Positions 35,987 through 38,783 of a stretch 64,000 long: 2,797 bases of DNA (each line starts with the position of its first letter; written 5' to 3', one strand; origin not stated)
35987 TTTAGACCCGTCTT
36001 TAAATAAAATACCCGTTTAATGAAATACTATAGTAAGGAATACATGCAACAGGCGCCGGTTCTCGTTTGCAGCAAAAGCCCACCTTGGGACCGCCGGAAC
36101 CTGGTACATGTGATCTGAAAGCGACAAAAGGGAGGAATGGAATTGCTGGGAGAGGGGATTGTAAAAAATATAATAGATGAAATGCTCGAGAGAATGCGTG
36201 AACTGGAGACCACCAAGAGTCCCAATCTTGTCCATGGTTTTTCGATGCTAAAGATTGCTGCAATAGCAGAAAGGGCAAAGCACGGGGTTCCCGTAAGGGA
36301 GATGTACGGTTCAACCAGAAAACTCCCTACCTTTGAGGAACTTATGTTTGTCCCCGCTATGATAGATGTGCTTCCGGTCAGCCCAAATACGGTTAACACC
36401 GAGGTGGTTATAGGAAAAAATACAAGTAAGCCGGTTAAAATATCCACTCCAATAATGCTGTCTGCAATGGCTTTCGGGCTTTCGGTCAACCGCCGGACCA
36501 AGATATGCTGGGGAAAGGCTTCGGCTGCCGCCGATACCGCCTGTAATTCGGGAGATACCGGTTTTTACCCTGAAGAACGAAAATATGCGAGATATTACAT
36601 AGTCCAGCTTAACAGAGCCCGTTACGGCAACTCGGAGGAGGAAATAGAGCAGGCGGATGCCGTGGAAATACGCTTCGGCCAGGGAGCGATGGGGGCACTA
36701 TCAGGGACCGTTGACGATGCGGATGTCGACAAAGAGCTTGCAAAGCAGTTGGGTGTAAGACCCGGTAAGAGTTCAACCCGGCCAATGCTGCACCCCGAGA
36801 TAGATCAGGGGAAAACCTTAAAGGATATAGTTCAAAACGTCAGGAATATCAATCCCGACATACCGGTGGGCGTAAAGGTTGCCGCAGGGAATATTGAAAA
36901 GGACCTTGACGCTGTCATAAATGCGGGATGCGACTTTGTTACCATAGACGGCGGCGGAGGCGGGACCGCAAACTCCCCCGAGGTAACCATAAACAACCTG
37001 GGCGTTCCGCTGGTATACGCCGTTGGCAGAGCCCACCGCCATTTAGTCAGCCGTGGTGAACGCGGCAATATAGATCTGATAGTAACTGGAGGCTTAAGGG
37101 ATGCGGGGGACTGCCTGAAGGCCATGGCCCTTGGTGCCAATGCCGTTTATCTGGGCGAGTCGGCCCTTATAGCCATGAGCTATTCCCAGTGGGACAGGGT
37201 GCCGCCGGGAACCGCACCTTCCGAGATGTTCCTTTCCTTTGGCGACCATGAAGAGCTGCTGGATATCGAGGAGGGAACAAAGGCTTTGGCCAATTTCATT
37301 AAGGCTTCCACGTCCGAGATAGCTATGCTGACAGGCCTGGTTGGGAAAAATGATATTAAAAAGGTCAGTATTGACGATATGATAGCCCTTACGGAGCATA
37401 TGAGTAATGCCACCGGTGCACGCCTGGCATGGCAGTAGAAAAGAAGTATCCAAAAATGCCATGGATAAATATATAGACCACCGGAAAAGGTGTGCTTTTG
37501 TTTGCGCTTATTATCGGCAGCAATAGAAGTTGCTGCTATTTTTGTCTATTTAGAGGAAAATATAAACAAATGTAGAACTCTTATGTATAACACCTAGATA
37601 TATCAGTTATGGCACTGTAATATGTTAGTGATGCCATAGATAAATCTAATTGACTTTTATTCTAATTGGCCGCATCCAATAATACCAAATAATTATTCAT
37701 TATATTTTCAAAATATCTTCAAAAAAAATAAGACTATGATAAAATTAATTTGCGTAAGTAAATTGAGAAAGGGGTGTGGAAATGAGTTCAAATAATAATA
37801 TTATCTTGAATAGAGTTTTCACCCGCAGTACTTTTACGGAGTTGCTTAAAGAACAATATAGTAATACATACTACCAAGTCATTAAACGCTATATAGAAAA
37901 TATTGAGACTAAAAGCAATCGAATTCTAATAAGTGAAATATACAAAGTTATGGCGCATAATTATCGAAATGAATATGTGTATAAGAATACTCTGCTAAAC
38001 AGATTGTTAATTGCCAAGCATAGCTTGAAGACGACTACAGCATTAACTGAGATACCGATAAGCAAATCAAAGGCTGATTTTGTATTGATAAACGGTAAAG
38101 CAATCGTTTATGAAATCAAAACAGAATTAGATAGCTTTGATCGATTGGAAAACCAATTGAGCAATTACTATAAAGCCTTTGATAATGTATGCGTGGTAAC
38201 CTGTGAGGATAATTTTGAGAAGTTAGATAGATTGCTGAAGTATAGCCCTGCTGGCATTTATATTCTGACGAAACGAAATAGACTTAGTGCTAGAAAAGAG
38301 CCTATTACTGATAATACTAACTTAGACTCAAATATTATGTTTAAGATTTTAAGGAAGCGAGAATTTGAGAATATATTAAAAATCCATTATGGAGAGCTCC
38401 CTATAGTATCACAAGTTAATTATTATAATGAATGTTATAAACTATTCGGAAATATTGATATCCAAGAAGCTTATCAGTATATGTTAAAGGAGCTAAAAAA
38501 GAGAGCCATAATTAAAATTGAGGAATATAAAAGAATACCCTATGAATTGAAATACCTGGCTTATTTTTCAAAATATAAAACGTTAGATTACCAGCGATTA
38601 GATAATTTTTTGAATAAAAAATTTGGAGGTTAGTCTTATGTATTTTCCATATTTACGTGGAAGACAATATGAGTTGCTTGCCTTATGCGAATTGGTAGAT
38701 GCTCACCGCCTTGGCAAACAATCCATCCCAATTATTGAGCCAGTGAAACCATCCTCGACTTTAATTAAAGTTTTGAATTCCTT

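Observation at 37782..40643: Translationally coupled three-gene operon: PD-(D/E)xK-like + sce7725-like + Zn-ribbon/RES effector, a candidate uncharacterised anti-phage (NAD+-depletion) system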

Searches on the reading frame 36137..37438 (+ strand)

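Call 86: search_protein_families(library=pfam, proteins=[window:36137-37438:+], max_evalue=0.01)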
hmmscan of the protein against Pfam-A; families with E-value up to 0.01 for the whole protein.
window:36137-37438:+ (433 aa): 5 families
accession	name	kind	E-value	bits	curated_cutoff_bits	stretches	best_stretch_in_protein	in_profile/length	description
PF01645.23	Glu_synthase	-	2.7e-63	214.8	20.4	1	68-404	32-368/369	Conserved region in glutamate synthase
PF00478.31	IMPDH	-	8.5e-12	45.2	25.6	1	229-341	130-237/345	IMP dehydrogenase / GMP reductase domain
PF01070.24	FMN_dh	-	9.8e-08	31.8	24.9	1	218-350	197-312/350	FMN-dependent dehydrogenase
PF03060.21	NMO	-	8.6e-05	22.5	28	1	255-346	147-228/331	Nitronate monooxygenase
PF04898.20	Glu_syn_central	-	0.0003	20.7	22.8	1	282-338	159-216/277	Glutamate synthase central domain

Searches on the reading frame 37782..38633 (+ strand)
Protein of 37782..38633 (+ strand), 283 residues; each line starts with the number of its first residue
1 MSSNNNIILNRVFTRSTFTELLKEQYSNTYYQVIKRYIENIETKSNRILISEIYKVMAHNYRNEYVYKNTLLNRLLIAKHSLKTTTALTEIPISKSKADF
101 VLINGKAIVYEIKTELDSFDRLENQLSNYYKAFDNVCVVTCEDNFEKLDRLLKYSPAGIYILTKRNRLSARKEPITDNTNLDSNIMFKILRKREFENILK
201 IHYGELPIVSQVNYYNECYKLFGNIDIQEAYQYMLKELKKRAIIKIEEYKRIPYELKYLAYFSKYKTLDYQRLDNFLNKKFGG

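Call 3: search_protein_families(library=pfam, proteins=[window:37782-38633:+], max_evalue=0.1)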
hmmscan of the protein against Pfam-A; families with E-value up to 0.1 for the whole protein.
window:37782-38633:+ (283 aa): 0 families

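Call 4: search_protein_families(library=ncbifam, proteins=[window:37782-38633:+], max_evalue=0.1)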
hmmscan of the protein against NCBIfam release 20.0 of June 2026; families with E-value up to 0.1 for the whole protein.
window:37782-38633:+ (283 aa): 1 family
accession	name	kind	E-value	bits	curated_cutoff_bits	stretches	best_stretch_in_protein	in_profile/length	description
NF033832.1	sce7726_fam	subfamily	5e-55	186.3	70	1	62-242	1-183/184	sce7726 family protein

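Call 5: search_protein_families(library=padloc, proteins=[window:37782-38633:+], max_evalue=0.1)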
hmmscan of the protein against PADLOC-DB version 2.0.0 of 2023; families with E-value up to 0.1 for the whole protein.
window:37782-38633:+ (283 aa): 1 family
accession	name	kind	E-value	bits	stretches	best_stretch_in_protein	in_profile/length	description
PDLC02989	cll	-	9.8e-16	56.3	1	63-249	6-191/265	-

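Call 10: search_dna_similar(query=window:37782-38633:+, collection=phages, mode=protein, max_evalue=0.01, max_rows=25)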
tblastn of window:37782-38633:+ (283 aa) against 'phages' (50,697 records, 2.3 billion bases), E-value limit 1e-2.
Records with a match: 6; places in all: 6; records where one place covers at least 80% of the query: 2.
Best place of each record, by identity: <60% 6.
By first word of the organism name: Bacillus 3; Salmonella 1; Bacteriophage 1; Pasteurella 1.
By host as written in the record: Bacillus pumilus GL1 2; Homo sapiens 1; - 1; Pasteurella multocida Past22 1; Bacillus subtilis 1.
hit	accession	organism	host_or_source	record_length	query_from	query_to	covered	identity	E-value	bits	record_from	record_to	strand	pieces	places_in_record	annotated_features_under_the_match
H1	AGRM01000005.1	Salmonella enterica subsp. houtenae str. ATCC BAA-1581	Homo sapiens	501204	9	275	94%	31.5%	3e-27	116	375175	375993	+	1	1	hypothetical protein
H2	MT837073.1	Bacteriophage sp.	human fecal samples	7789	12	241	81%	32.1%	6e-23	103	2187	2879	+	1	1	record has no annotation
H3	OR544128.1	Pasteurella phage Pmp11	Pasteurella multocida Past22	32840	72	202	46%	32.1%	5e-7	57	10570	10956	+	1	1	hypothetical protein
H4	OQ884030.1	Bacillus phage SDFMU_Pbc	Bacillus subtilis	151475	91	199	39%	34.2%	5e-4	47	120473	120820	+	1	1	hypothetical protein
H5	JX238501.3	Bacillus phage phiAGATE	Bacillus pumilus GL1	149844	91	199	39%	33.3%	1e-3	46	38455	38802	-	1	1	hypothetical protein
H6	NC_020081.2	Bacillus phage phiAGATE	Bacillus pumilus GL1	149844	91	199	39%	33.3%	1e-3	46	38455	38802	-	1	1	hypothetical protein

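Call 15: get_annotated_region(hit=H1, flank=6000)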
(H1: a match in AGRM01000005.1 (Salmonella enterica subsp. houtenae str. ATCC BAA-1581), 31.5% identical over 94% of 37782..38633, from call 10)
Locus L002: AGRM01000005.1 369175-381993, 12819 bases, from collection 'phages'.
description: Salmonella enterica subsp. houtenae str. ATCC BAA-1581 SEHO0AFNL_Contig0.6, whole genome shotgun sequence.
organism: Salmonella enterica subsp. houtenae str. ATCC BAA-1581 (NCBI taxid 523831)
taxonomy: Bacteria; Pseudomonadati; Pseudomonadota; Gammaproteobacteria; Enterobacterales; Enterobacteriaceae; Salmonella
host: Homo sapiens; source: -; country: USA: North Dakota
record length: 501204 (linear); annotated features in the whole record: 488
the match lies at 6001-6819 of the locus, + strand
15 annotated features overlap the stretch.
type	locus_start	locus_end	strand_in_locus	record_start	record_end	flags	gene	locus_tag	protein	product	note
CDS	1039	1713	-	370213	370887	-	-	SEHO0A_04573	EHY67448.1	hypothetical protein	-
CDS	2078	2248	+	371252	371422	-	-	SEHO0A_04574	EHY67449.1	hypothetical protein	-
CDS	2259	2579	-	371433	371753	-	-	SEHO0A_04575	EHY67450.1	hypothetical protein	-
CDS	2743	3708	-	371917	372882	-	-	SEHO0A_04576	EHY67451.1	ICE-like protease p20 domain protein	-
CDS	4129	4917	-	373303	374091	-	-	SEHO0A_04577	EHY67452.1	hypothetical protein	-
CDS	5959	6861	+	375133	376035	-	-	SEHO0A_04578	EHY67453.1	hypothetical protein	-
CDS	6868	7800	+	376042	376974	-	-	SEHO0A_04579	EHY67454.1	hypothetical protein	-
CDS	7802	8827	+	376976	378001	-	-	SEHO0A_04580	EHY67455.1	RES domain protein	-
CDS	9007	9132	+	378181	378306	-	-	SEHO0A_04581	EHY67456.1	hypothetical protein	-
CDS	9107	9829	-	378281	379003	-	-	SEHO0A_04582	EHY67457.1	site-specific recombinase, phage integrase family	-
CDS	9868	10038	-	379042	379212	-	-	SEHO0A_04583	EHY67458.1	hypothetical protein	-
CDS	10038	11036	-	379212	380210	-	-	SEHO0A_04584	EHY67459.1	integrating conjugative element protein, PFL_4705 family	-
CDS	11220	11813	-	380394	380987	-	-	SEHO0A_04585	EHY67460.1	integrating conjugative element protein, PFL_4704 family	-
CDS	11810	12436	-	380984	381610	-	-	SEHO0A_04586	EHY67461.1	integrating conjugative element protein, PFL_4703 family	-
CDS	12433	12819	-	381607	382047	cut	-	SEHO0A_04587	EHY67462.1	conjugative transfer region protein family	-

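Call 16: get_annotated_region(hit=H3, flank=5000)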
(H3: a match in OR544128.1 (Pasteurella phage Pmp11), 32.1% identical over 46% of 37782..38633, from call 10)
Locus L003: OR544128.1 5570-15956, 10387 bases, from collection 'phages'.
description: Pasteurella phage Pmp11, complete genome.
organism: Pasteurella phage Pmp11 (NCBI taxid 3127674)
taxonomy: Viruses
host: Pasteurella multocida Past22; source: human skin wound; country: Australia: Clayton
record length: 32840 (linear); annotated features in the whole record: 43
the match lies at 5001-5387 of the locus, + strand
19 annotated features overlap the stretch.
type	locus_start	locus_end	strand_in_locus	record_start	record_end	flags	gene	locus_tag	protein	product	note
CDS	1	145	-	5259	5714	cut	-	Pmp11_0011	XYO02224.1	single strand DNA binding protein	-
CDS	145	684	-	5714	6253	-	-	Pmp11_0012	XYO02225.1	HNH endonuclease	-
CDS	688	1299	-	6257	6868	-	-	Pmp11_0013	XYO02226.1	exonuclease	-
CDS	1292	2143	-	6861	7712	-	-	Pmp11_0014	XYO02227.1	single strand annealing protein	-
CDS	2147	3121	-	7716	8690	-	-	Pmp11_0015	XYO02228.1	hypothetical protein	-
CDS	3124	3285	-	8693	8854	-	-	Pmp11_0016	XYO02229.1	hypothetical protein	-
CDS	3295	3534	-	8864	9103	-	-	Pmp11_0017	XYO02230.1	hypothetical protein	-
CDS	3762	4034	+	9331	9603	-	-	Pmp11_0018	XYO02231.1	hypothetical protein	-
CDS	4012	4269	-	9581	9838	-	-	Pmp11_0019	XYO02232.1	hypothetical protein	-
CDS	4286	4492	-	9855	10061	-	-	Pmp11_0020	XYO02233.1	hypothetical protein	-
CDS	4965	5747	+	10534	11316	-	-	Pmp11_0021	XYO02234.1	hypothetical protein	-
CDS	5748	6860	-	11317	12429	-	-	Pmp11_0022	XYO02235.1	hypothetical protein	-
CDS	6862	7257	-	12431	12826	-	-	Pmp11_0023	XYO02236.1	hypothetical protein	-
CDS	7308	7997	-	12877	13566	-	-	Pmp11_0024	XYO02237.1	CI-like repressor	-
CDS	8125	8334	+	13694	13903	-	-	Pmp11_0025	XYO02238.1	transcriptional repressor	-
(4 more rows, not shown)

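Call 20: search_protein_families(library=pfam, proteins=[L002:5959-6861:+, L002:6868-7800:+, L002:7802-8827:+], max_evalue=0.1)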
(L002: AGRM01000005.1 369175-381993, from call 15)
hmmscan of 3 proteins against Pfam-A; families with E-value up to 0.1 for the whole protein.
L002:5959-6861:+ (300 aa): 2 families
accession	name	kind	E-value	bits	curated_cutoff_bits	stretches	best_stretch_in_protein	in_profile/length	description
PF06757.18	Ins_allergen_rp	-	0.075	13.3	23.2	0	174-254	47-131/174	Insect allergen related repeat, nitrile-specifier detoxification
PF13366.12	PDDEXK_3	-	0.093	13.5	22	0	69-145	17-97/117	PD-(D/E)XK nuclease superfamily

L002:6868-7800:+ (310 aa): 2 families
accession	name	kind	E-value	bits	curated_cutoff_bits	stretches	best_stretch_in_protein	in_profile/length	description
PF02142.27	MGS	-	0.032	14.8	24.1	1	9-77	12-84/94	MGS-like domain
PF21756.2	DacZ_T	-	0.08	13.5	27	0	42-112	6-76/106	Probable sensor domain DacZ_T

L002:7802-8827:+ (341 aa): 2 families
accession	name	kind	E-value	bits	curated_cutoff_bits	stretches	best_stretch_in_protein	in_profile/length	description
PF08808.17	RES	-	1.1e-17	65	23.2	1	170-317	14-140/157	RES domain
PF18870.6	HEPN_RES_NTD1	-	6.1e-05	23.8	27.4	1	28-137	6-128/131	HEPN/RES N-terminal domain 1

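Call 21: search_protein_families(library=ncbifam, proteins=[L002:5959-6861:+, L002:6868-7800:+, L002:7802-8827:+], max_evalue=0.1)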
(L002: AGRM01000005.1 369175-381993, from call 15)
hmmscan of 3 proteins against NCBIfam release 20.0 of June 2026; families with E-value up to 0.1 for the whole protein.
L002:5959-6861:+ (300 aa): 1 family
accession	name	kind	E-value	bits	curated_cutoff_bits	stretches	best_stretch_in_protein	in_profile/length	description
NF033832.1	sce7726_fam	subfamily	1.1e-51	175.4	70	1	73-252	1-183/184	sce7726 family protein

L002:6868-7800:+ (310 aa): 1 family
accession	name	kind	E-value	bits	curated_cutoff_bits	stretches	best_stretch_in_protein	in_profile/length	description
NF033831.1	sce7725_fam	subfamily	2.8e-107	359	60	1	2-306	1-311/312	sce7725 family protein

L002:7802-8827:+ (341 aa): 0 families

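Call 50: search_solved_structures(query=A4, max_evalue=10, show_alignments=2)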
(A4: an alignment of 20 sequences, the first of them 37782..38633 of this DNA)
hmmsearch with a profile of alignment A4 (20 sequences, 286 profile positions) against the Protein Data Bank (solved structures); distinct sequences matched with E-value up to 10: 0.

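Call 51: search_protein_families(library=pfam, alignment_id=A4, max_evalue=1)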
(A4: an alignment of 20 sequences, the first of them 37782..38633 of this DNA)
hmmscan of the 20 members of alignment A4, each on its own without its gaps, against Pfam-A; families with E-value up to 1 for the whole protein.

A. member 1, window:37782-38633:+ (283 aa): 0 families

B. families by the number of members that match (of 20 scanned): 13 families
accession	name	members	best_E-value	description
PF02037.33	SAP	1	4.2e-07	SAP domain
PF15594.11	Imm50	1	0.0046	Immunity protein 50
PF16563.10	P66_CC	1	0.023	Coiled-coil and interaction region of P66A and P66B with MBD2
PF03317.18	ELF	1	0.033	ELF protein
PF08000.17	bPH_1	1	0.037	Bacterial PH domain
PF06757.18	Ins_allergen_rp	1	0.075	Insect allergen related repeat, nitrile-specifier detoxification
PF18593.6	CdiI_2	1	0.085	CdiI immunity protein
PF13366.12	PDDEXK_3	1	0.093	PD-(D/E)XK nuclease superfamily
PF13158.11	DUF3993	1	0.11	Protein of unknown function (DUF3993)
PF00567.30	TUDOR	1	0.14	Tudor domain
PF22025.1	ThiI_fer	1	0.18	ThiI ferredoxin-like domain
PF17292.8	POB3_N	1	0.19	POB3-like N-terminal PH domain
PF07819.20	PGAP1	1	0.19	PGAP1-like alpha/beta domain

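Call 83: search_protein_families(library=phrogs, proteins=[window:37782-38633:+], max_evalue=0.001)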
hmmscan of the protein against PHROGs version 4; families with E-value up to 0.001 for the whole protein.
window:37782-38633:+ (283 aa): 1 family
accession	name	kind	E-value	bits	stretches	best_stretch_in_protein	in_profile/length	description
phrog_984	-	unknown function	5.7e-23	82.9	1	61-245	4-189/230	-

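Call 86: search_protein_families(library=pfam, proteins=[L003:6862-7257:-], max_evalue=0.01)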
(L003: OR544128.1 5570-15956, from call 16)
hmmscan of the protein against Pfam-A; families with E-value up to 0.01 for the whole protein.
L003:6862-7257:- (131 aa): 1 family
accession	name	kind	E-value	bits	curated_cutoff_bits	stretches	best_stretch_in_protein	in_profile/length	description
PF04102.17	SlyX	-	0.00025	22.1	30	1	61-119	2-60/67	SlyX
